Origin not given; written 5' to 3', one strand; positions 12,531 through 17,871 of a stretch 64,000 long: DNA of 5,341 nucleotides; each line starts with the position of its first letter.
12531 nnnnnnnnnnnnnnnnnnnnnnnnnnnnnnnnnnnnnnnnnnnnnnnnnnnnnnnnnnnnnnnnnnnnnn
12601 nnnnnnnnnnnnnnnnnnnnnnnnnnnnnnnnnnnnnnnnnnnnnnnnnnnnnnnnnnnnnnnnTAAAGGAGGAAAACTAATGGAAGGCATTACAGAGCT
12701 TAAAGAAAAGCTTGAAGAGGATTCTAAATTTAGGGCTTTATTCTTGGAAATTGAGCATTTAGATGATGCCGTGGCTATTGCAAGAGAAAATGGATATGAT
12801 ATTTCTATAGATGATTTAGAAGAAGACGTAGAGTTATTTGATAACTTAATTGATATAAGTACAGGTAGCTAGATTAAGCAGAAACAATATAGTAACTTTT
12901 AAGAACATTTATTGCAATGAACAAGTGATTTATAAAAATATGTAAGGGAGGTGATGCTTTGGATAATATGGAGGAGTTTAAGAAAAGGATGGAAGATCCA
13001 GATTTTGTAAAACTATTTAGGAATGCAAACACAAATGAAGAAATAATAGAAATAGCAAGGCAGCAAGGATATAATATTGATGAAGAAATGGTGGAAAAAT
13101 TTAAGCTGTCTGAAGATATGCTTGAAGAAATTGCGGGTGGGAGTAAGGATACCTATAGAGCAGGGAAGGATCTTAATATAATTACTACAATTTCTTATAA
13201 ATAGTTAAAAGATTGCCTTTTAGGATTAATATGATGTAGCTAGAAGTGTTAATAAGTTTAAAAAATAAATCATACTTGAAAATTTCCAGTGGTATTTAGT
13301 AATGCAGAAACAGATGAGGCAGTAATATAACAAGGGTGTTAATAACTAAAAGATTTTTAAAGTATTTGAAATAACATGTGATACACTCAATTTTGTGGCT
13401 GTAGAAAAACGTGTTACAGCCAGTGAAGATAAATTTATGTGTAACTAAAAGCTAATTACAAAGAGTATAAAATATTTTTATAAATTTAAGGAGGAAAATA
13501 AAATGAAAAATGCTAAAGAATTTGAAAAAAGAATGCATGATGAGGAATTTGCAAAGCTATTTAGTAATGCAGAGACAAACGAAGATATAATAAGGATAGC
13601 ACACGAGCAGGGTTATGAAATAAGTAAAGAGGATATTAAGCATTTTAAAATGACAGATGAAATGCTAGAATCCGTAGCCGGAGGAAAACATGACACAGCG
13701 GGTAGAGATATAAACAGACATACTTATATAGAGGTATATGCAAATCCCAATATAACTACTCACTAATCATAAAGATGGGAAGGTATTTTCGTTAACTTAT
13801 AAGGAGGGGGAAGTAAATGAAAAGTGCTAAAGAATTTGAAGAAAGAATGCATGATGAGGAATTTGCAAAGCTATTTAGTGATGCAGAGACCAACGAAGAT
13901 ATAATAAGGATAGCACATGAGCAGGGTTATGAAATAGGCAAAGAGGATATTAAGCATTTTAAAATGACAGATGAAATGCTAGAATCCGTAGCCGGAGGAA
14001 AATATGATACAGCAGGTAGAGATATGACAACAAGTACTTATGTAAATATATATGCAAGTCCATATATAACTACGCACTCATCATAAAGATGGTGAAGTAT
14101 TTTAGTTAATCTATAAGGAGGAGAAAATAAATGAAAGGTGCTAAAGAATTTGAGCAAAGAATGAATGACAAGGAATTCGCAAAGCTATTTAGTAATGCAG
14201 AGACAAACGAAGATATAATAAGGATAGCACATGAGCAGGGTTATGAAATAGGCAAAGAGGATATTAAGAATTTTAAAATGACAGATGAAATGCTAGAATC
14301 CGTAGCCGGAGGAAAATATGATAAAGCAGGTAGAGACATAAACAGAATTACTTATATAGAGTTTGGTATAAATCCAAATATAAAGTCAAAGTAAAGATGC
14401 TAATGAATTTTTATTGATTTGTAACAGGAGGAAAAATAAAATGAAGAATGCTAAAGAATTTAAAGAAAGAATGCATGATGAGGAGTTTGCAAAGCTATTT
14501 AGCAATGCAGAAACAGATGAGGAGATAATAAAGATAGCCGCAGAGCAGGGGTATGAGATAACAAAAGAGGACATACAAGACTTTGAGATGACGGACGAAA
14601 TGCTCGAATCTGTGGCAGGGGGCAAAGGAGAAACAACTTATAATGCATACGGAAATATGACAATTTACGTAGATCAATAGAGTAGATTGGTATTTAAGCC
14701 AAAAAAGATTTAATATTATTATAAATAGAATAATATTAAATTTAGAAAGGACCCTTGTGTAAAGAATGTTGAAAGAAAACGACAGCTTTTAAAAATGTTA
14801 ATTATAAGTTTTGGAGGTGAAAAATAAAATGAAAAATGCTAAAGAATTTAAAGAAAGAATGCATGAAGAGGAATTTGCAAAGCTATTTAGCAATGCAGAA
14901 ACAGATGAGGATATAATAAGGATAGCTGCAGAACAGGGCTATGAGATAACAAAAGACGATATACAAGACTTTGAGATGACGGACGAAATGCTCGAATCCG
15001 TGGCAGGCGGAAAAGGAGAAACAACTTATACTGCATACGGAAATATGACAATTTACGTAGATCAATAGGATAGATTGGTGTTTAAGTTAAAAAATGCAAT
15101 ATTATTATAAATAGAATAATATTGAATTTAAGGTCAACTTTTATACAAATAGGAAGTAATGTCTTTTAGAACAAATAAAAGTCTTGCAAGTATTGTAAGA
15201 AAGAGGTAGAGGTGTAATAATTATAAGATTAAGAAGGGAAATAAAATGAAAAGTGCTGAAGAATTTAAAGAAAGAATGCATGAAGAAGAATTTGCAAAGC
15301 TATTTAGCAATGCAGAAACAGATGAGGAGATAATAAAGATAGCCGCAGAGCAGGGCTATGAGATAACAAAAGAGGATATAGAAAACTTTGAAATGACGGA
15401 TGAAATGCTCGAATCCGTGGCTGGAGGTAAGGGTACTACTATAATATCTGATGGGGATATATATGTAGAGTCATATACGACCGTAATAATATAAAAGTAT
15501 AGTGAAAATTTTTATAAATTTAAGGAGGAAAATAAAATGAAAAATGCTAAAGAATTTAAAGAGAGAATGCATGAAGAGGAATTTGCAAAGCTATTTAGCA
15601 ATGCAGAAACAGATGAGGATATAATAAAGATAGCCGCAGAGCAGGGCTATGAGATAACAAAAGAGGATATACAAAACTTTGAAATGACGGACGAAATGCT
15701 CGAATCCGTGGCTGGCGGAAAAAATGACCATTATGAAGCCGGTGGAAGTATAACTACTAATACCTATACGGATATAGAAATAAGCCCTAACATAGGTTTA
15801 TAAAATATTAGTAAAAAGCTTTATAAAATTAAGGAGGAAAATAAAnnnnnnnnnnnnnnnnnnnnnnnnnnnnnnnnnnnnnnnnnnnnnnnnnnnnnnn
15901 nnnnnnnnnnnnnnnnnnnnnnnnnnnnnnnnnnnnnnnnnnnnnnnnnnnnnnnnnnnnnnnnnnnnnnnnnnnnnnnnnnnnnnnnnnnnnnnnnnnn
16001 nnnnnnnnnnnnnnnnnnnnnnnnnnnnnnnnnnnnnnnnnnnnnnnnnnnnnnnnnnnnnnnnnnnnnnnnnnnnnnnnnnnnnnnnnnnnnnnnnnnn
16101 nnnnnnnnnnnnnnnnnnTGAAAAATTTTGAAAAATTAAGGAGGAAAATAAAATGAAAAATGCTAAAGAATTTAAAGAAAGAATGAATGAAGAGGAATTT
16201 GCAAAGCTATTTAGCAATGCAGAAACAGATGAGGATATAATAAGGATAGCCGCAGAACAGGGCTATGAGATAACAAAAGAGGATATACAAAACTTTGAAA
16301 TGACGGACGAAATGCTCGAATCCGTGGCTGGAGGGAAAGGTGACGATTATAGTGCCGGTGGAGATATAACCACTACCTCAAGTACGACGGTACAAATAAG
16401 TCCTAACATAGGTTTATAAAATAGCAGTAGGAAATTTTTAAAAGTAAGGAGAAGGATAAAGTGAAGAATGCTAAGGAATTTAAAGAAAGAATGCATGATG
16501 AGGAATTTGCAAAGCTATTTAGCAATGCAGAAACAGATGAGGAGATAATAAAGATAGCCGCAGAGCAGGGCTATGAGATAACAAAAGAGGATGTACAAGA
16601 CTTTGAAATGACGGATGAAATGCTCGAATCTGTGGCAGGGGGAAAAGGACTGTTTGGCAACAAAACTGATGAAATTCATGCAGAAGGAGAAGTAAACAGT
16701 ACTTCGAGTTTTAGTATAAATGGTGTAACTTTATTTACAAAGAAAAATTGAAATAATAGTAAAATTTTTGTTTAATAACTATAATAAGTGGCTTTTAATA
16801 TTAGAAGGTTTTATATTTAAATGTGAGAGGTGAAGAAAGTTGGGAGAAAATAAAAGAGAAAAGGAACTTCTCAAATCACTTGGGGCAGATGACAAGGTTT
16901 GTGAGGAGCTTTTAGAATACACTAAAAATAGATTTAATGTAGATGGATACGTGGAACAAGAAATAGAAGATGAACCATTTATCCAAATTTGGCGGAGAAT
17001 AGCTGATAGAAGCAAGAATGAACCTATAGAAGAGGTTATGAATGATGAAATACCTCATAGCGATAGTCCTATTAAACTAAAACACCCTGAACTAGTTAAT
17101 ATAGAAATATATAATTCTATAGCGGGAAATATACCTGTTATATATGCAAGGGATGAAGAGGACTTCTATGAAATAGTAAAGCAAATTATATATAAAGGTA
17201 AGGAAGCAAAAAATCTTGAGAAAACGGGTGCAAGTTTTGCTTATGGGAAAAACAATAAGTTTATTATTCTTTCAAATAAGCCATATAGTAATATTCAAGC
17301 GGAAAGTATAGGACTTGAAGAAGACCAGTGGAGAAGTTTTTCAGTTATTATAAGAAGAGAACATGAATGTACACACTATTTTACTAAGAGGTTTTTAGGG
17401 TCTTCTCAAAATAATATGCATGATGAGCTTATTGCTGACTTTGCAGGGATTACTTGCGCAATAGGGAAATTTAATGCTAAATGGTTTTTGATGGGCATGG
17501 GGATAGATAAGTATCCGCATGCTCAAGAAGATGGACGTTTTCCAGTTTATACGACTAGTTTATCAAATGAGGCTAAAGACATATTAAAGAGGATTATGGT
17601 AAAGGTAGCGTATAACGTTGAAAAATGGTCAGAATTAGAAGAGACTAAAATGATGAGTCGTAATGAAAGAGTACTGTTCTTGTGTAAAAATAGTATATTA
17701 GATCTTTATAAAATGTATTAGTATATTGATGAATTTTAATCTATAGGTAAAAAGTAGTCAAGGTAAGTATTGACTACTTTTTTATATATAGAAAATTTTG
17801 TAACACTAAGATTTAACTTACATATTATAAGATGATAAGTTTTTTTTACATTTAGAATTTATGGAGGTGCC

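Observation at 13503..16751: Ten tandem precursor paralogs with a frozen leader and a hypervariable Cys-free core sharing motifs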

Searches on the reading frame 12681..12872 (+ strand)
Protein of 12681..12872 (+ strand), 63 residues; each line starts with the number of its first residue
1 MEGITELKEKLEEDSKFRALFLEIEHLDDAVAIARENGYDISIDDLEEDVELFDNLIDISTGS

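Call 5: search_protein_families(library=pfam, proteins=[window:12681-12872:+], max_evalue=0.01)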
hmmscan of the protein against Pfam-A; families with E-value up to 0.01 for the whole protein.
window:12681-12872:+ (63 aa): 1 family
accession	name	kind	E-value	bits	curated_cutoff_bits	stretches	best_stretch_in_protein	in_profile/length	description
PF07862.16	Nif11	-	2.1e-08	34.8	23.8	1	6-46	8-48/48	Nif11 domain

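Call 6: search_protein_families(library=ncbifam, proteins=[window:12681-12872:+], max_evalue=0.01)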
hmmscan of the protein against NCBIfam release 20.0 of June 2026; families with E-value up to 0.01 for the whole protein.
window:12681-12872:+ (63 aa): 1 family
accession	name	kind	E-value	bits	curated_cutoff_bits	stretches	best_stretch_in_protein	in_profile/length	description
TIGR03798.1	leader_Nif11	subfamily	4.4e-08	33.3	32.3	1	3-49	5-51/68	Nif11-like leader peptide family RiPP precursor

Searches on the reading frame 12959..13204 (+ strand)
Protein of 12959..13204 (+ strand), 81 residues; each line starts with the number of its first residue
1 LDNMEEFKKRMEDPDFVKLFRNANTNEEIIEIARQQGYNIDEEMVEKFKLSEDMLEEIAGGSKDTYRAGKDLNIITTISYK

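Call 5: search_protein_families(library=pfam, proteins=[window:12959-13204:+], max_evalue=0.01)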
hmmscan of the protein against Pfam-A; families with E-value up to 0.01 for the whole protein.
window:12959-13204:+ (81 aa): 1 family
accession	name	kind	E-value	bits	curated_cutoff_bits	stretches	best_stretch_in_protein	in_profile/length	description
PF07862.16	Nif11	-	3.3e-06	27.7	23.8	1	8-43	11-46/48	Nif11 domain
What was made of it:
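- Five of the peptide ORFs that were scanned hit Pfam Nif11: four of the ten (13503, 14441, 15537, 16461) plus 12959-13204 (call 5).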

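Call 6: search_protein_families(library=ncbifam, proteins=[window:12959-13204:+], max_evalue=0.01)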
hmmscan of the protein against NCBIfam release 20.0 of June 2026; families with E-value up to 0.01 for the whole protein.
window:12959-13204:+ (81 aa): 2 families
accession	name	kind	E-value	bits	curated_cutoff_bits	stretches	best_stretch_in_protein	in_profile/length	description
TIGR03798.1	leader_Nif11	subfamily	2.3e-09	37.4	32.3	1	2-61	4-68/68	Nif11-like leader peptide family RiPP precursor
NF008154.0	PRK10906.1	equivalog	0.0017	17.7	331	1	24-53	5-34/252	DeoR/GlpR family transcriptional regulator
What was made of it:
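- Precursor 13503 and the ORF at 12959-13204 score above the TIGR03798 cut-off (call 6).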

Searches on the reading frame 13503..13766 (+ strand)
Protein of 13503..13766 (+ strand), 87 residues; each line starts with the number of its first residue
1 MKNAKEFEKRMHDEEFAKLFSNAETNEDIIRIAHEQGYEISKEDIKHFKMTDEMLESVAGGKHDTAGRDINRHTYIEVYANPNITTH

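Call 5: search_protein_families(library=pfam, proteins=[window:13503-13766:+], max_evalue=0.01)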
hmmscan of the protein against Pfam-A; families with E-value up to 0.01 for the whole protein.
window:13503-13766:+ (87 aa): 1 family
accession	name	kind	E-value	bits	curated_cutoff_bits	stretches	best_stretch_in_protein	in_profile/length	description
PF07862.16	Nif11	-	2.5e-07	31.3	23.8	1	3-44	5-47/48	Nif11 domain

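Call 6: search_protein_families(library=ncbifam, proteins=[window:13503-13766:+], max_evalue=0.01)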
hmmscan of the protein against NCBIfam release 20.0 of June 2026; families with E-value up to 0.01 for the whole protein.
window:13503-13766:+ (87 aa): 1 family
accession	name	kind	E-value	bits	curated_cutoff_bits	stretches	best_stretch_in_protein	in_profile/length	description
TIGR03798.1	leader_Nif11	subfamily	2.6e-13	50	32.3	1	1-61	3-68/68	Nif11-like leader peptide family RiPP precursor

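Call 70: predict_structure(alignment_id=A3)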
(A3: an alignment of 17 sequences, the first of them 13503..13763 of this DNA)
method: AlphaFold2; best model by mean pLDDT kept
length: 87 residues; sequences in the alignment: 17
mean_pLDDT: 61.6   pTM: 0.45
mean pLDDT of the five models: 61.6, 61.2, 60.7, 59.5, 57.4
residues with pLDDT >= 90: 0; 70-90: 40; 50-70: 19; < 50: 28
segments of 3 or more residues with pLDDT < 50: 60-87
pLDDT, mean of each block of 10 residues (from residue 1): 76 75 74 83 68 56 38 39 39
secondary structure, 60 per line:
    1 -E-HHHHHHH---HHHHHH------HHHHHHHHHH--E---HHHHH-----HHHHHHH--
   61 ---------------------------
elements in order: H4-10 H14-19 H26-35 H42-46 H52-58
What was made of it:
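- Tried and rejected: The core (residues 60-87) has pLDDT below 50, so it gives no structural support for or against the beta-strand idea (call 70).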

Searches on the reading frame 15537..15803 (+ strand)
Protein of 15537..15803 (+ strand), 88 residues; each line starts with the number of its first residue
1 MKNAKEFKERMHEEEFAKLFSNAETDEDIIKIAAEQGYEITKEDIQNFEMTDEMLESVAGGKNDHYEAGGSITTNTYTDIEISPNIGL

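Call 5: search_protein_families(library=pfam, proteins=[window:15537-15803:+], max_evalue=0.01)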
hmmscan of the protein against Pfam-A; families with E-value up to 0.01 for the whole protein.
window:15537-15803:+ (88 aa): 1 family
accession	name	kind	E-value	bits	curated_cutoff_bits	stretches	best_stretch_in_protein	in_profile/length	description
PF07862.16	Nif11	-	1.4e-07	32.1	23.8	1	2-44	4-47/48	Nif11 domain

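Call 54: find_homologous_proteins(query=window:15537-15803:+, max_evalue=0.001)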
Query window:15537-15803:+ (88 aa): 16 proteins with E <= 0.001 among 16 candidates.
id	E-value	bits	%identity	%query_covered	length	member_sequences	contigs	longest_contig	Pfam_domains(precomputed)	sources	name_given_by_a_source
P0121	8.4e-50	184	100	100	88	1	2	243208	PF07862.17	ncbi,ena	-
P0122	1.5e-43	164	93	98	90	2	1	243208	PF07862.17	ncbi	-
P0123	6.7e-41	155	86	100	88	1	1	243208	PF07862.17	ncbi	-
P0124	3.3e-33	131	77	98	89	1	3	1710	PF07862.17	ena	-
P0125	1.3e-31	126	80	91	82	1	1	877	PF07862.17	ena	-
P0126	2.6e-31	125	78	93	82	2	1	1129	PF07862.17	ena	-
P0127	5.9e-31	124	85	83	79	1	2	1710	PF07862.17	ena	-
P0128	1.1e-30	123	85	83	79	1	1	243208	PF07862.17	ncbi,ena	-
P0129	1.9e-30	122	85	83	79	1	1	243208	PF07862.17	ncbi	-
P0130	4.2e-30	121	74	100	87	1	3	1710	PF07862.17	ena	-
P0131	7.0e-30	120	73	98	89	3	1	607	PF07862.17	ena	-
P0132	4.7e-29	118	70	98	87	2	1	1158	PF07862.17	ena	-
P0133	1.7e-28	116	80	83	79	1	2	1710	PF07862.17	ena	-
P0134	2.7e-28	115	94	70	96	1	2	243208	PF07862.17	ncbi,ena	-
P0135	1.7e-27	113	73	86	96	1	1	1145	PF07862.17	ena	-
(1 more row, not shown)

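Call 56: find_encoding_contigs(protein=P0124, flank=3000, max_places=4)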
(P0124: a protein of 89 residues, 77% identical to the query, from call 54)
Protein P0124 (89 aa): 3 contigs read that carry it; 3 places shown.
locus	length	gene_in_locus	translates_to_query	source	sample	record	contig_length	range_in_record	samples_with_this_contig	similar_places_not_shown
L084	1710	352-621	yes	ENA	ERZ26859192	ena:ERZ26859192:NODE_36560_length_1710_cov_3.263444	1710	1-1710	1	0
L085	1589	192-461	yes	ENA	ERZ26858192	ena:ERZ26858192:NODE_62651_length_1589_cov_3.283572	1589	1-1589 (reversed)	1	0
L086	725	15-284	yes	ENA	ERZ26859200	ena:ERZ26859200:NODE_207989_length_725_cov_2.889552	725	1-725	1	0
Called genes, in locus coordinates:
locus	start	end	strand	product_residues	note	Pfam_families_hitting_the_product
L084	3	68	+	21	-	?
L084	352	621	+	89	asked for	PF07862:Nif11 (weak)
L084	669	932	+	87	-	PF07862:Nif11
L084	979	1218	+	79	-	PF07862:Nif11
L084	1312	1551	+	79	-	PF07862:Nif11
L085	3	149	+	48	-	?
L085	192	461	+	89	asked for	PF07862:Nif11 (weak)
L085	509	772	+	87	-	PF07862:Nif11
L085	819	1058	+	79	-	PF07862:Nif11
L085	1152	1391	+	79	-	PF07862:Nif11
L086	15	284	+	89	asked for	PF07862:Nif11 (weak)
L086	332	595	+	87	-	PF07862:Nif11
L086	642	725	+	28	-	?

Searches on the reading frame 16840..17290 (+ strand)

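Call 32: search_protein_families(library=pfam, proteins=[window:16840-17290:+], max_evalue=10)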
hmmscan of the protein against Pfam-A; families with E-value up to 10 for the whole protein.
window:16840-17290:+ (150 aa): 2 families
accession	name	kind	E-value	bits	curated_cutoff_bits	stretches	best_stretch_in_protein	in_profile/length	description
PF22541.2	DUF7005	-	1e-18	67.8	27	2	75-140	99-164/361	Family of unknown function (DUF7005)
PF03347.19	TDH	-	0.058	13.4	27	1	83-115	131-164/165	Vibrio thermostable direct hemolysin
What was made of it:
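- On Gluzincin-type (MA clan) metallopeptidase, considered for DUF7005: Only PF22541 is found in Pfam, even at E <= 10 (call 32).
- Tried and rejected: Pfam on the two halves of DUF7005 at E <= 10 found only PF22541 (call 32).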

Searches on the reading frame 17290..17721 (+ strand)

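Call 32: search_protein_families(library=pfam, proteins=[window:17290-17721:+], max_evalue=10)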
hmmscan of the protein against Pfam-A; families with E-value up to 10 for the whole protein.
window:17290-17721:+ (143 aa): 1 family
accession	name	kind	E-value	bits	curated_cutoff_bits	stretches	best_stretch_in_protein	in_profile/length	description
PF22541.2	DUF7005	-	3.4e-44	151.6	27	1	1-137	214-355/361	Family of unknown function (DUF7005)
